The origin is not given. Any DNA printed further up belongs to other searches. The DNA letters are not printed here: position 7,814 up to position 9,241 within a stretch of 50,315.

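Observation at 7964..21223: Carboxybiuret-type ring-mineralisation genes (AtzD-family, AtzG/E/H, AtzF) are split and rewired to an oxygenase, amidohydrolases and a racemase-like protein: candidate pathway for an unidentified N-heterocycle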

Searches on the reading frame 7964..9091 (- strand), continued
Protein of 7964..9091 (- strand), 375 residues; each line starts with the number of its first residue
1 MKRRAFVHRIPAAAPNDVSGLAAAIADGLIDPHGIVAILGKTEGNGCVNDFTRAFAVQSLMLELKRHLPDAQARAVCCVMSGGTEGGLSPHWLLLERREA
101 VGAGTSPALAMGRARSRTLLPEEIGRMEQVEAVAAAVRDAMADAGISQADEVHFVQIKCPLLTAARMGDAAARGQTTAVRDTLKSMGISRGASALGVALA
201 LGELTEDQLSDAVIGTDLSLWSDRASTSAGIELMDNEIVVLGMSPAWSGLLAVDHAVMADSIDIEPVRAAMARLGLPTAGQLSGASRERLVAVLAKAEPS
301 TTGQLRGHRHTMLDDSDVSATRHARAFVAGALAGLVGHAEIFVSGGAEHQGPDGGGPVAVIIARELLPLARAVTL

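Call 74: search_protein_families(library=ncbifam, proteins=[L169:2153-2944:+], max_evalue=0.00001)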
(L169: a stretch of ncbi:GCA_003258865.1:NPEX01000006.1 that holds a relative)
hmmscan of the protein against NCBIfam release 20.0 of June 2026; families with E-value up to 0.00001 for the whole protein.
L169:2153-2944:+ (263 aa): 4 families
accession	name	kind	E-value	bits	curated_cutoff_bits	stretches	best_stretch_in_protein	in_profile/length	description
NF050097.1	BiurAmidohydBiuH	equivalog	1.2e-33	116.5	370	1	33-243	13-221/221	biuret amidohydrolase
TIGR03614.1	RutB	equivalog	1.9e-33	116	377.95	1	30-244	7-220/226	pyrimidine utilization protein B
NF008517.0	PRK11440.1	equivalog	3.8e-14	53.1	195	1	33-217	3-163/188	hydrolase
NF008623.0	PRK11609.1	equivalog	7.5e-10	38.9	174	1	132-214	88-182/213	bifunctional nicotinamidase/pyrazinamidase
